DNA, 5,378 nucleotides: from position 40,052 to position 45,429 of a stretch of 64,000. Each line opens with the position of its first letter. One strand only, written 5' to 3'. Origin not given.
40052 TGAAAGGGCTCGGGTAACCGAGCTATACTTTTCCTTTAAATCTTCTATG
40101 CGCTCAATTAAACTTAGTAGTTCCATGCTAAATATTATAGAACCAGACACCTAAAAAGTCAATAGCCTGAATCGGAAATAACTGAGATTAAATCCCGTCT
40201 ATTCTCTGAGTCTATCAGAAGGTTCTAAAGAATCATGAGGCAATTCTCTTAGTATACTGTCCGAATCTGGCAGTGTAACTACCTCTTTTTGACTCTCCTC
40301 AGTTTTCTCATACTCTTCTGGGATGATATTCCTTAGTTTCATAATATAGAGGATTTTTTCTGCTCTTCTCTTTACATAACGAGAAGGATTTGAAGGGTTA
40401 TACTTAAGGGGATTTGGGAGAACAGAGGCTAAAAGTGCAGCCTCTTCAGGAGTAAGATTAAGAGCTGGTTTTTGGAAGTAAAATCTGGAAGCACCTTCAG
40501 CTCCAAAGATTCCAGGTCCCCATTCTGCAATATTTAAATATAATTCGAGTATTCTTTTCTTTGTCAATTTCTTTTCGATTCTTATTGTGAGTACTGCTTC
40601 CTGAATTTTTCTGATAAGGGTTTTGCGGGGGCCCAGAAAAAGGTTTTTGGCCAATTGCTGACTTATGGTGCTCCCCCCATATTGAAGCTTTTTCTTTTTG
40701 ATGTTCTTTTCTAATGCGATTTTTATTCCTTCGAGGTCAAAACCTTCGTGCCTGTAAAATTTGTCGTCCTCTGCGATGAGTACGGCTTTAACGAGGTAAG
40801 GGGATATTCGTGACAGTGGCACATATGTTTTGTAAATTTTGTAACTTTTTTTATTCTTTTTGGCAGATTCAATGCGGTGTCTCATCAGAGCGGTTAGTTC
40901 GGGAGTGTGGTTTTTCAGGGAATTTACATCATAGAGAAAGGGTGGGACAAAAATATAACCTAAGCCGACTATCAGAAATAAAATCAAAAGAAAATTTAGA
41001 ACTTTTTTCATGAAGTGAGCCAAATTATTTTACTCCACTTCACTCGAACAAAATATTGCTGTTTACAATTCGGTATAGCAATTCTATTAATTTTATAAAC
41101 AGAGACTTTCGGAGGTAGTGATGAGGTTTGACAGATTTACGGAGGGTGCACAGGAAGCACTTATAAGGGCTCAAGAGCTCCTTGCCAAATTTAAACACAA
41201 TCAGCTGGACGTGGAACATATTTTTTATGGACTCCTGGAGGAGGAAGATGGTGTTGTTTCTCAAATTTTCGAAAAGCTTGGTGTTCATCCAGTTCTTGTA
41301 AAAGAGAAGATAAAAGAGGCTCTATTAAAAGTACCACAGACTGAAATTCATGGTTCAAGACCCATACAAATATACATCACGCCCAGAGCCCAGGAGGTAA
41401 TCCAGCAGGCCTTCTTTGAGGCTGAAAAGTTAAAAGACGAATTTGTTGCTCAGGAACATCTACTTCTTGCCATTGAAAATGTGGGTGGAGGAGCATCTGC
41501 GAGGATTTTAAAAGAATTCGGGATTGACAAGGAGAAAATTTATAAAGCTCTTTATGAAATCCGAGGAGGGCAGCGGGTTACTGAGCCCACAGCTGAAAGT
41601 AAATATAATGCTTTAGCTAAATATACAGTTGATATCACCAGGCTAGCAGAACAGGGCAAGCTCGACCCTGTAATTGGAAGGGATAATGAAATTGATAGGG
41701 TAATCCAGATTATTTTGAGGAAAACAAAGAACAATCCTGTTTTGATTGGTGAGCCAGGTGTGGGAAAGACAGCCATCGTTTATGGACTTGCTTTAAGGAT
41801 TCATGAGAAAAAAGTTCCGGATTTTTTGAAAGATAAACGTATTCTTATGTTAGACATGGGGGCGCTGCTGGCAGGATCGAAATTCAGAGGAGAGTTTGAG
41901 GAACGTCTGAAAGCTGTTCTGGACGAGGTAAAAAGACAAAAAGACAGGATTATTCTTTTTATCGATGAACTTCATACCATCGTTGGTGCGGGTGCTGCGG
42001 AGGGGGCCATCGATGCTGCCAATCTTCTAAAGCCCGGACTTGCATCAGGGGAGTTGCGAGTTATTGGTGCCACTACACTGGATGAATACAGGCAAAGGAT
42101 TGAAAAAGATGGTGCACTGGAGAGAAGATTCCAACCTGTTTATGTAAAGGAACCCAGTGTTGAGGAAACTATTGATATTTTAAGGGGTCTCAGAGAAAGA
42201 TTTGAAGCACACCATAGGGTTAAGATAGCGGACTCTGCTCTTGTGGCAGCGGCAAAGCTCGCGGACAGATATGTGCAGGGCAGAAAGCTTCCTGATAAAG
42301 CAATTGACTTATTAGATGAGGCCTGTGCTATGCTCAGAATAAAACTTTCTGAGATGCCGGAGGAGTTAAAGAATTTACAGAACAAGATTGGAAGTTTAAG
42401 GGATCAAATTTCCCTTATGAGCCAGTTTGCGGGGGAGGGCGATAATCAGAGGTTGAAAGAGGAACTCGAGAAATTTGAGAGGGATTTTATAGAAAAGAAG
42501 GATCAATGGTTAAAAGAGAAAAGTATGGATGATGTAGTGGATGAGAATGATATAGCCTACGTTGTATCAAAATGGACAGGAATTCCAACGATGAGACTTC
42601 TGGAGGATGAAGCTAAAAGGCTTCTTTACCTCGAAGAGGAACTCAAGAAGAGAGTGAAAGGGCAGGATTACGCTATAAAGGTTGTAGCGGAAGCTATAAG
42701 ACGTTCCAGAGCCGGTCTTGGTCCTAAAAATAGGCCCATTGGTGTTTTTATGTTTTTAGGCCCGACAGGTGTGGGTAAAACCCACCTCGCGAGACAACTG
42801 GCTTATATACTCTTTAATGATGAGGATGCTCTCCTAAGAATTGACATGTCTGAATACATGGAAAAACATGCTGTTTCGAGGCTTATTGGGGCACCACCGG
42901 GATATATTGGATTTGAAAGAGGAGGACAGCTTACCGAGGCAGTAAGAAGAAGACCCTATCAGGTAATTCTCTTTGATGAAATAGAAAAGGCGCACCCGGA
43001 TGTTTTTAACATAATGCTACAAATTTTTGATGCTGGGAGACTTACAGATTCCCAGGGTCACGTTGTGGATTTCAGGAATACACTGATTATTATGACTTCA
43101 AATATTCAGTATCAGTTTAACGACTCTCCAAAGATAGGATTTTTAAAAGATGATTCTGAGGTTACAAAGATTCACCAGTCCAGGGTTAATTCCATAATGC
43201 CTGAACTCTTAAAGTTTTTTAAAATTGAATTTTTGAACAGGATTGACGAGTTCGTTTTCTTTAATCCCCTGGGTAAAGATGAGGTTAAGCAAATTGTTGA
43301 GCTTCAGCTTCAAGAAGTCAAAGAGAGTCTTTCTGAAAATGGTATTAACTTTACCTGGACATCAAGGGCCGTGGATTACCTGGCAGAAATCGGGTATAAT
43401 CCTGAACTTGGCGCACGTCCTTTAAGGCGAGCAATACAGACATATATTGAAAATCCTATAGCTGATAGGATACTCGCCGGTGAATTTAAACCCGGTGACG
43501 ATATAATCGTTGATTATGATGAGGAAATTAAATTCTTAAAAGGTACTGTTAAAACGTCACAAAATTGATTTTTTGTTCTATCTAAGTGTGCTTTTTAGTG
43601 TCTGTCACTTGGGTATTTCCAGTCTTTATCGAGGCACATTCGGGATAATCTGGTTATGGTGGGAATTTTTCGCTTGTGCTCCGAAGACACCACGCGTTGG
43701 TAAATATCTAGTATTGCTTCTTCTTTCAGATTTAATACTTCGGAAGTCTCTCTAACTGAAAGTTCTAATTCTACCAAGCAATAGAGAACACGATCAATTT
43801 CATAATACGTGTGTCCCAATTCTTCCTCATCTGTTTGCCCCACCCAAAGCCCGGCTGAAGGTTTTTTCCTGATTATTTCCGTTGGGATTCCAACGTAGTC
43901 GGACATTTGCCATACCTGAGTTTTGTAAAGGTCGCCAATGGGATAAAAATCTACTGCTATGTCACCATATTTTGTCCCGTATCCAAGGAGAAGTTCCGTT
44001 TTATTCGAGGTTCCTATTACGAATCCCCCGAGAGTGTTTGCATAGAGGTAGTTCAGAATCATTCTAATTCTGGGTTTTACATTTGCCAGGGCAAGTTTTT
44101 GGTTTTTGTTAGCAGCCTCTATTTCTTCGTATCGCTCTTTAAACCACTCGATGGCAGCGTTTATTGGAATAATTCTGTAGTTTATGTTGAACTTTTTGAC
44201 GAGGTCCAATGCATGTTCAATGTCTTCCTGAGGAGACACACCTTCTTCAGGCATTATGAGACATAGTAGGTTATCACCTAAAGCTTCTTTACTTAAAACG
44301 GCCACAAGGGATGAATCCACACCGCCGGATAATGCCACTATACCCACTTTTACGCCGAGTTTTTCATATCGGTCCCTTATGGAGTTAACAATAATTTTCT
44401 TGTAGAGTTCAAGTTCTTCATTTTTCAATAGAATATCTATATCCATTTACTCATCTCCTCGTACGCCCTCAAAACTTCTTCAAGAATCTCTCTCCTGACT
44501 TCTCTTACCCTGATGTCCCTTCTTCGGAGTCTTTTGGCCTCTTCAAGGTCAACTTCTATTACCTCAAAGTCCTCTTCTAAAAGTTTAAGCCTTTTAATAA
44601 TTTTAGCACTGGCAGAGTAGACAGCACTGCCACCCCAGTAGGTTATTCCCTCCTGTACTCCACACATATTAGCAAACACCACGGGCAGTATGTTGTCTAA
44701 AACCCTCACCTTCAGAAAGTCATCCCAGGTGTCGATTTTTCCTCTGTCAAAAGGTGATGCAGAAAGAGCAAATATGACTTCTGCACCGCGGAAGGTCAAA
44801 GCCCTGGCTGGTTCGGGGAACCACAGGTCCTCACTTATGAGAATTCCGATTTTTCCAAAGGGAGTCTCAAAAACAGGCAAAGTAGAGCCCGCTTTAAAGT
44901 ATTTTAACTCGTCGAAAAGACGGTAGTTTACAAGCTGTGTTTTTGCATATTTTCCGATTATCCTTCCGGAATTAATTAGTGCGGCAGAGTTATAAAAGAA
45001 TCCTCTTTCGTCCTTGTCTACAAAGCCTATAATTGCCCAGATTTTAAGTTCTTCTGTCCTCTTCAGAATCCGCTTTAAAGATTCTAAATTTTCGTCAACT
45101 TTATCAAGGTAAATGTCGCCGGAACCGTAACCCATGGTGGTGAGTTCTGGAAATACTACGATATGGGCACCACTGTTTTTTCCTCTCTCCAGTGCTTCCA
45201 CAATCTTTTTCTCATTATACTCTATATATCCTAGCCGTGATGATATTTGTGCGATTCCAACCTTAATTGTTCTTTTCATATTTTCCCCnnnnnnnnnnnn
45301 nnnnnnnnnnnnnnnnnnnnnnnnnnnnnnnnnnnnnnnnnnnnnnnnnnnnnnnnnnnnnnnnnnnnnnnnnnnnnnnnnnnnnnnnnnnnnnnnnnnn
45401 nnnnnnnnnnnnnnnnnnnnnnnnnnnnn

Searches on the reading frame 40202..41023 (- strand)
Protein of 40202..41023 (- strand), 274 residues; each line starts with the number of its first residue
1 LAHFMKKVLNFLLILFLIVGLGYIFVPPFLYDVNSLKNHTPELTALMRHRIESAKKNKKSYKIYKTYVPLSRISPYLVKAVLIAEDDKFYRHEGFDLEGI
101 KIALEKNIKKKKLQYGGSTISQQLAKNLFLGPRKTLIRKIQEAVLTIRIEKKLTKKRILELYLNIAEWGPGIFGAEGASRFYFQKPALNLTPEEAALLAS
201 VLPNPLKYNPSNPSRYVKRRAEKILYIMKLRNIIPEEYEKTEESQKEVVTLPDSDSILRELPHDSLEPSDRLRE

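Call 42: search_protein_families(library=pfam, proteins=[window:40202-41023:-], max_evalue=0.001)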
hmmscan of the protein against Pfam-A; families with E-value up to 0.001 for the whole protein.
window:40202-41023:- (274 aa): 1 family
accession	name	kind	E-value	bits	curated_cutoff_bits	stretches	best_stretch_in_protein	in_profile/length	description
PF00912.28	Transgly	-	1e-55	188.4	27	1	62-228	11-177/178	Transglycosylase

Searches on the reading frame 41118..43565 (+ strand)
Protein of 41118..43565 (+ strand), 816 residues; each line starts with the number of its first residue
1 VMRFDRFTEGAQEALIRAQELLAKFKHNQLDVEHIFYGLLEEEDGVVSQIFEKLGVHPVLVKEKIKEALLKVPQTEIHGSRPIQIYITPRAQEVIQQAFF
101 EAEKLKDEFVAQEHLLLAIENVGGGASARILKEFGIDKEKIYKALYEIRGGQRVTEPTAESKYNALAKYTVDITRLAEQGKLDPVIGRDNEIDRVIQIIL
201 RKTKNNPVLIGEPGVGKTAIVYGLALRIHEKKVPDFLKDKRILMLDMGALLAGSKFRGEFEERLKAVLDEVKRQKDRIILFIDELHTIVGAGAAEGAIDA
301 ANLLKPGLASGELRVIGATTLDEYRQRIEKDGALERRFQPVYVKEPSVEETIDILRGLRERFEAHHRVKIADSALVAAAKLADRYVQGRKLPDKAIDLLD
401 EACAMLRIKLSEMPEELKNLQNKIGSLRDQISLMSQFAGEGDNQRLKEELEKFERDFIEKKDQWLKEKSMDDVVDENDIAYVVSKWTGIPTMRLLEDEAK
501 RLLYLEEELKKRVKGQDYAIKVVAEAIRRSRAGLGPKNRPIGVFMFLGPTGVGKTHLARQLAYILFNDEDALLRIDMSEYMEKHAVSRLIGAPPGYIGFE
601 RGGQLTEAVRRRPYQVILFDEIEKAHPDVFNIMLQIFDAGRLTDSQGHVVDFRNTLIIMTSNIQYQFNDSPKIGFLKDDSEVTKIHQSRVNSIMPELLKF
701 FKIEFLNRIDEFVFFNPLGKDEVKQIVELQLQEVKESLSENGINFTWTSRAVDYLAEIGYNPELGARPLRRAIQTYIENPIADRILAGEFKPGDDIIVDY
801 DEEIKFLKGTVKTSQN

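Call 42: search_protein_families(library=pfam, proteins=[window:41118-43565:+], max_evalue=0.001)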
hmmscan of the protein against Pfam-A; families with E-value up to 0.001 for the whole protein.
window:41118-43565:+ (816 aa): 19 families
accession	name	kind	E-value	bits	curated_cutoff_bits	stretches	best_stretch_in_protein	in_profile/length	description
PF07724.20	AAA_2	-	4.2e-65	219.3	27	1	539-711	1-165/166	AAA domain (Cdc48 subfamily)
PF17871.7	AAA_lid_9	-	3.7e-32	110.8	22.8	1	347-446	1-100/104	AAA lid domain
PF10431.15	ClpB_D2-small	-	3.3e-28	98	21.9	1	718-798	1-81/81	C-terminal, D2-small domain, of ClpB protein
PF02861.25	Clp_N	-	1.6e-22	79.8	20.7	2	98-150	1-53/53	Clp amino terminal domain, pathogenicity island component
PF00004.35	AAA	-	7e-21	75.5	21.2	2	208-321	2-110/131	ATPase family associated with various cellular activities (AAA)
PF07728.20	AAA_5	-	1.4e-17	64.4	22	1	545-666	3-127/139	AAA domain (dynein-related subfamily)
PF13401.12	AAA_22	-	7.8e-12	46.1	27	1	543-639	7-110/130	AAA domain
PF13191.12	AAA_16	-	1.8e-10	42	32.6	1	185-235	2-62/167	AAA ATPase domain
PF20720.3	nSTAND3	-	2.2e-08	34.4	27.2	0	545-584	21-60/155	Novel STAND NTPase 3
PF01637.24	ATPase_2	-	2.9e-08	34.2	33.2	0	188-320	4-155/225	ATPase domain predominantly from Archaea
PF13173.12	AAA_14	-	5.7e-06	26.8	27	0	544-640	5-88/129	AAA domain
PF01695.23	IstB_IS21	-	6.3e-06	26.3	24.1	0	545-563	96-114/238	IstB-like ATP binding protein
PF12775.13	AAA_7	-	7.3e-06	26.1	25.8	0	544-590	36-82/181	P-loop containing dynein motor region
PF00158.32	Sigma54_activat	-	2.3e-05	24.6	20.2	0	545-644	26-124/168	Sigma-54 interaction domain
PF13481.12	AAA_25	-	4.7e-05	23.5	27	0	208-282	37-109/195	AAA domain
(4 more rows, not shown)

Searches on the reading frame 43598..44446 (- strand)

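Call 73: search_protein_families(library=pfam, proteins=[window:43598-44446:-], max_evalue=0.00001)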
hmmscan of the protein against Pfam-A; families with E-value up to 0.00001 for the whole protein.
window:43598-44446:- (283 aa): 1 family
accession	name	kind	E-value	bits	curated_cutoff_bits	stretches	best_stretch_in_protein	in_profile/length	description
PF02540.23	NAD_synthase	-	1e-76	257.7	21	1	19-262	5-242/242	NAD synthase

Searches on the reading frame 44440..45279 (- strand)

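Call 73: search_protein_families(library=pfam, proteins=[window:44440-45279:-], max_evalue=0.00001)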
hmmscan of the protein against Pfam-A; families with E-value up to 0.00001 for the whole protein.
window:44440-45279:- (280 aa): 1 family
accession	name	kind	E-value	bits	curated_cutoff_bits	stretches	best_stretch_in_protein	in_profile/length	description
PF00795.27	CN_hydrolase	-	2.2e-39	135.8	23.2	1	6-253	1-256/256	Carbon-nitrogen hydrolase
